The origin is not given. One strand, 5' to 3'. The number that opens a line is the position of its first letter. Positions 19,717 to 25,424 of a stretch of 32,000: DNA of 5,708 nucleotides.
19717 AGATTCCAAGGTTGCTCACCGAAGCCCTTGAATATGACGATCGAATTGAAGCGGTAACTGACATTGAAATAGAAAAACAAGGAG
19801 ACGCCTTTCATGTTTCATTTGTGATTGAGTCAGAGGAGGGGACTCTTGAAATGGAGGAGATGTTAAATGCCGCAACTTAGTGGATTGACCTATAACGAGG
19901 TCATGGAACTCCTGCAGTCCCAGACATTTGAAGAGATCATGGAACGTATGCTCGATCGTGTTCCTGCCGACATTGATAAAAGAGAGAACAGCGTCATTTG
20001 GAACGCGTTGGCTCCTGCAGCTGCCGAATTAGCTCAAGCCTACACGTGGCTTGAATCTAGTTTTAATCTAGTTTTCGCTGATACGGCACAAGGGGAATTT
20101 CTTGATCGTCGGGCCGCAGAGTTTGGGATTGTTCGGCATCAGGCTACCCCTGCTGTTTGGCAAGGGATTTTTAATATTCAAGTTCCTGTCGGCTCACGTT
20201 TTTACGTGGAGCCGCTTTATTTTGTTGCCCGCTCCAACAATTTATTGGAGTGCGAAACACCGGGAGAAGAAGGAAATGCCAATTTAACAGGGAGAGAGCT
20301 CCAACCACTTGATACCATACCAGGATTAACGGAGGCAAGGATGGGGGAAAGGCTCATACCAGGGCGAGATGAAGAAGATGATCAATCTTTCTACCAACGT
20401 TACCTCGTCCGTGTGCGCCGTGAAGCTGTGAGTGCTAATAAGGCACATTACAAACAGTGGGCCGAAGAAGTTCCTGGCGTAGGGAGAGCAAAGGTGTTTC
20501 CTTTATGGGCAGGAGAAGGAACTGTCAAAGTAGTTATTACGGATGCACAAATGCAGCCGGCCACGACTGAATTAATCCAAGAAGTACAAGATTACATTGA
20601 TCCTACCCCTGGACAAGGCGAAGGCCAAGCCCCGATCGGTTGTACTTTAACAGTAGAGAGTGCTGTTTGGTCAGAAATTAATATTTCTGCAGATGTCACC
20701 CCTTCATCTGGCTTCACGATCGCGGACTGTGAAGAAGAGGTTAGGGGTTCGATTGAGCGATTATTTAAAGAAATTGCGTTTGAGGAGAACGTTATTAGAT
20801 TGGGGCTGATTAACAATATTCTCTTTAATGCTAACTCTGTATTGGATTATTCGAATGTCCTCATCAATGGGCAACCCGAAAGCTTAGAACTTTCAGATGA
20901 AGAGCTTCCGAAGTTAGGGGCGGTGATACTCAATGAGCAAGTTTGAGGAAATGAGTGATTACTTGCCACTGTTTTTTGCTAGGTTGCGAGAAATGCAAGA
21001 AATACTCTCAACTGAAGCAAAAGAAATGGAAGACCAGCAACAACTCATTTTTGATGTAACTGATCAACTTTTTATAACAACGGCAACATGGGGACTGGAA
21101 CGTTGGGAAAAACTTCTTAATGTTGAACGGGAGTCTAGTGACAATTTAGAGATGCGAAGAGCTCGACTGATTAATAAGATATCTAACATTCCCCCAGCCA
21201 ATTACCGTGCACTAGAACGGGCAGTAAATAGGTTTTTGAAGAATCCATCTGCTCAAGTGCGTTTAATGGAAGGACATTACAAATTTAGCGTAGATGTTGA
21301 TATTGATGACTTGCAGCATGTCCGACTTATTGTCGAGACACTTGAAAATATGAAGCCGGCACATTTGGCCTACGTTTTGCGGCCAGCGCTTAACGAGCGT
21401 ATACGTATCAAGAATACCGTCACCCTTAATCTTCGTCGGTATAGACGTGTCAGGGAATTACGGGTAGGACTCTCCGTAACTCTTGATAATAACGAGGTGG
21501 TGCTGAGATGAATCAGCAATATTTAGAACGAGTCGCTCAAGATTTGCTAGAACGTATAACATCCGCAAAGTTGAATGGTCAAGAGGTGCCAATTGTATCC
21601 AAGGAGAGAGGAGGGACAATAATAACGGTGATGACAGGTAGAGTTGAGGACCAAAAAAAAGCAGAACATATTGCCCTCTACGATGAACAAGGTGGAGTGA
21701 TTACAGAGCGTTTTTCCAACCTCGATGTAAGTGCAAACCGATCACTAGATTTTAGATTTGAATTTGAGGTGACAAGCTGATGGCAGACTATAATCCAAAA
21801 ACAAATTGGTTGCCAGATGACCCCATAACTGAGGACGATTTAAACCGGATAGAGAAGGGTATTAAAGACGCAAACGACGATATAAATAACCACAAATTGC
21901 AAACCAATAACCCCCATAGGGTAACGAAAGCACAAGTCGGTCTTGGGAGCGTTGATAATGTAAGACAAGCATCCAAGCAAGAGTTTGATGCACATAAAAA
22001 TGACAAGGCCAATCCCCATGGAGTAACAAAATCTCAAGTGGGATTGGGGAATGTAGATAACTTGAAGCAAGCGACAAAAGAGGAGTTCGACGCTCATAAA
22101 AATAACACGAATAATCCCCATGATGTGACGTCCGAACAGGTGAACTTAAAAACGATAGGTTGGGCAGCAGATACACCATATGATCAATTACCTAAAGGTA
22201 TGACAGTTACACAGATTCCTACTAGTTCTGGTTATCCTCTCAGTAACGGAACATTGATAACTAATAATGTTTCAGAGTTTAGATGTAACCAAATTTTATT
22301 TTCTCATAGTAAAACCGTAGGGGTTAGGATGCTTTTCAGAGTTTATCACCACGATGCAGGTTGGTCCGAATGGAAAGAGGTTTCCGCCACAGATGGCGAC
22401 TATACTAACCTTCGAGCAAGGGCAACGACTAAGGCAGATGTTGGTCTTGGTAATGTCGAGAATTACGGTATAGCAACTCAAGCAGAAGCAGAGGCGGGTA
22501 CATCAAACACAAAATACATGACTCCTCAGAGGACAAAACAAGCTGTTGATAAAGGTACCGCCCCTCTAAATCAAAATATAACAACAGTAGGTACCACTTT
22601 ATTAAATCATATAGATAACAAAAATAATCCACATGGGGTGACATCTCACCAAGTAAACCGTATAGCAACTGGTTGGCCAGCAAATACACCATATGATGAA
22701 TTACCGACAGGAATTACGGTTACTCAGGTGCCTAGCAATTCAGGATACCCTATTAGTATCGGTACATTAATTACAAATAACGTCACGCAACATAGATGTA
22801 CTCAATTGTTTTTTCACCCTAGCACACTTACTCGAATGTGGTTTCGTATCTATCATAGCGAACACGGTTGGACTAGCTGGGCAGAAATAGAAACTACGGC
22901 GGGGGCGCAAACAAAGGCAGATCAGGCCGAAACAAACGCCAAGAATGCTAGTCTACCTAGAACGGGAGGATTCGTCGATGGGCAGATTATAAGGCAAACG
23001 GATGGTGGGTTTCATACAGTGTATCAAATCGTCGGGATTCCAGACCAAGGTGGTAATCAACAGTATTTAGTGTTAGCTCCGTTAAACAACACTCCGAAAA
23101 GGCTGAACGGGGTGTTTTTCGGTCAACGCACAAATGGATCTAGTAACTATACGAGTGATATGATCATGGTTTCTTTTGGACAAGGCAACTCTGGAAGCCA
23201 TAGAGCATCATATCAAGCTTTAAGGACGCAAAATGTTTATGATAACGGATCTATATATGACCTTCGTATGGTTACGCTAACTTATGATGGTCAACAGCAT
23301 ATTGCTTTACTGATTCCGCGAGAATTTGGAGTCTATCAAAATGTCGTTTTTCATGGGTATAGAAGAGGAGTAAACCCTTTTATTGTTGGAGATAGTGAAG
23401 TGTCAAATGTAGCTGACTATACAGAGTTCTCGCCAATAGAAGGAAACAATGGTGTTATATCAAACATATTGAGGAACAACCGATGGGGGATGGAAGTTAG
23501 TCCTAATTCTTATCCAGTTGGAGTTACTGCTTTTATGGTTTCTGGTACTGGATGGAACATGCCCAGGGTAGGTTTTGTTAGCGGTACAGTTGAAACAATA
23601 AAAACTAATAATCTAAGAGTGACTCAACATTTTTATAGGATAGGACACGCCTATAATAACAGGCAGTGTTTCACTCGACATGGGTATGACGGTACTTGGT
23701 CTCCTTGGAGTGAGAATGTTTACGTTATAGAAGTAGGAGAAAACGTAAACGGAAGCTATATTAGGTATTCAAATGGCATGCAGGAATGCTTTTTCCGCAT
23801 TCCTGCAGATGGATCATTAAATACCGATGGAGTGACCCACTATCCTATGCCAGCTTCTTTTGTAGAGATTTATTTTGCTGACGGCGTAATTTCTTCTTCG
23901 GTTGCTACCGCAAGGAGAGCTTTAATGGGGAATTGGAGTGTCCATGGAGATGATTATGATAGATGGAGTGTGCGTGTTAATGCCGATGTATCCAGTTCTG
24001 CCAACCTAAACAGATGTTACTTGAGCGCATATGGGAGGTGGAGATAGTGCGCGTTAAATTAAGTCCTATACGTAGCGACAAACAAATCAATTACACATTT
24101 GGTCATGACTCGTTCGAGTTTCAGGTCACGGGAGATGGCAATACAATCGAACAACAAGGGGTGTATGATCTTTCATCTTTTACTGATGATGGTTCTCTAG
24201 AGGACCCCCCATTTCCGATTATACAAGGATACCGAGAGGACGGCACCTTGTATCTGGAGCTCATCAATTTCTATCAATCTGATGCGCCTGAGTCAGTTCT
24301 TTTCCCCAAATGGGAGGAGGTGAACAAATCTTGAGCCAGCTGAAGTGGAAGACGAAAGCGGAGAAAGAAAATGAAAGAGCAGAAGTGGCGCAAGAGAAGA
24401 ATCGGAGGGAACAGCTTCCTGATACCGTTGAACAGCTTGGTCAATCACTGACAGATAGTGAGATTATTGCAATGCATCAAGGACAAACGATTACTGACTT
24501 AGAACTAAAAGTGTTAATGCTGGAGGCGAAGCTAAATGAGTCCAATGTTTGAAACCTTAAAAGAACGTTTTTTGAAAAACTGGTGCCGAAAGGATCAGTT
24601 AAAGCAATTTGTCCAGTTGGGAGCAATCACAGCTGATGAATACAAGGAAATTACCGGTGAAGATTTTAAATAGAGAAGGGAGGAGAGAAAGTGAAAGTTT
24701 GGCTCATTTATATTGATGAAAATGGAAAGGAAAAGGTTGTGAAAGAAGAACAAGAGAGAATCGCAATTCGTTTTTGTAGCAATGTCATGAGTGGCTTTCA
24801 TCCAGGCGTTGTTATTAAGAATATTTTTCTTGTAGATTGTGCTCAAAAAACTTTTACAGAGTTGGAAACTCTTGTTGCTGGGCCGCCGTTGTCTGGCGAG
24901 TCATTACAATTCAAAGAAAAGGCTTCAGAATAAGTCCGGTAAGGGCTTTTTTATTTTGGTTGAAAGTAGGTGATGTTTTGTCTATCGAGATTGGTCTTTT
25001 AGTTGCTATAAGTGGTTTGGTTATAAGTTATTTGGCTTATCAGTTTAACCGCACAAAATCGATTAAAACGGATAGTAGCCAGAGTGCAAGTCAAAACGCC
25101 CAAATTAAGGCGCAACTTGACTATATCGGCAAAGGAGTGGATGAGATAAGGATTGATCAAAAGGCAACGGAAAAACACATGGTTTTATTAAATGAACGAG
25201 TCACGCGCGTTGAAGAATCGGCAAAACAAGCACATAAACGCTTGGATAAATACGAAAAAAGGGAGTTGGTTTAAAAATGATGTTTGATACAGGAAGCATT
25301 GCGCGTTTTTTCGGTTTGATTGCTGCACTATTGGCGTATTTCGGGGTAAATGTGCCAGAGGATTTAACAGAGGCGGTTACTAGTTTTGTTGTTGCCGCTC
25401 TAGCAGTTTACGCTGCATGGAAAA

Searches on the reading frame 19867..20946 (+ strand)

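Call 64: search_protein_families(library=phrogs, proteins=[window:19867-20946:+], max_evalue=0.00001)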
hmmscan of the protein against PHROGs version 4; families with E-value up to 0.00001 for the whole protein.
window:19867-20946:+ (359 aa): 3 families
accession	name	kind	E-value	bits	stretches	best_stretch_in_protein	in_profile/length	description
phrog_6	-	tail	8e-63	213.9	1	13-358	64-431/548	baseplate wedge subunit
phrog_1608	-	tail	9.7e-42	143.6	1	166-356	4-189/192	tail protein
phrog_12386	-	unknown function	1.5e-22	80.7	1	20-86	5-71/72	-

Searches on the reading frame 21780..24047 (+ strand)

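Call 64: search_protein_families(library=phrogs, proteins=[window:21780-24047:+], max_evalue=0.00001)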
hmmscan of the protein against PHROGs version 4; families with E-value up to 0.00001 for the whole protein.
window:21780-24047:+ (755 aa): 23 families
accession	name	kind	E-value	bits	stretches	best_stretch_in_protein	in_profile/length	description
phrog_12754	-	unknown function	2.4e-53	182.9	2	4-76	3-75/579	-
phrog_2712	-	tail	4.2e-46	158.7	2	28-109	215-296/700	tail fiber protein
phrog_34368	-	unknown function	1.1e-40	140.7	2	27-129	31-133/344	-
phrog_2163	-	head and packaging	2.3e-36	127.1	3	215-291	222-289/574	virion structural protein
phrog_25620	-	tail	2.7e-32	113.4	2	64-125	216-277/348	tail collar fiber protein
phrog_11029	-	tail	1.8e-27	96.6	3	215-266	51-102/892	tail protein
phrog_14469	-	tail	1.9e-26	93.9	3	279-375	104-203/296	tail fiber protein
phrog_13857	-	tail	1.1e-22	81.3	2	216-293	256-331/743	tail protein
phrog_32939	-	unknown function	1.2e-21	78.3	2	215-255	58-98/497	-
phrog_7389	-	tail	4.4e-20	72.8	2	82-111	87-116/732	tail fiber protein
phrog_35034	-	unknown function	5.4e-20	72.9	0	213-256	72-115/242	-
phrog_2126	-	tail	9.7e-20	72.3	2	67-150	61-138/459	tail fiber protein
phrog_3285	-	tail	8e-17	62.2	2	70-111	198-239/491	minor tail protein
phrog_19279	-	other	1.7e-16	60.7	1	213-256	385-428/794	phosphodiesterase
phrog_5793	-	unknown function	6.4e-16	59.1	1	216-258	388-430/581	-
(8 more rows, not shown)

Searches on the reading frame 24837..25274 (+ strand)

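Call 64: search_protein_families(library=phrogs, proteins=[window:24837-25274:+], max_evalue=0.00001)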
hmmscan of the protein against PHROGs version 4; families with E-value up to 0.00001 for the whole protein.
window:24837-25274:+ (145 aa): 1 family
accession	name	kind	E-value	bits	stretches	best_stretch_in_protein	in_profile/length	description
phrog_1863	-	unknown function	2.1e-27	95.9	1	48-142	4-94/97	-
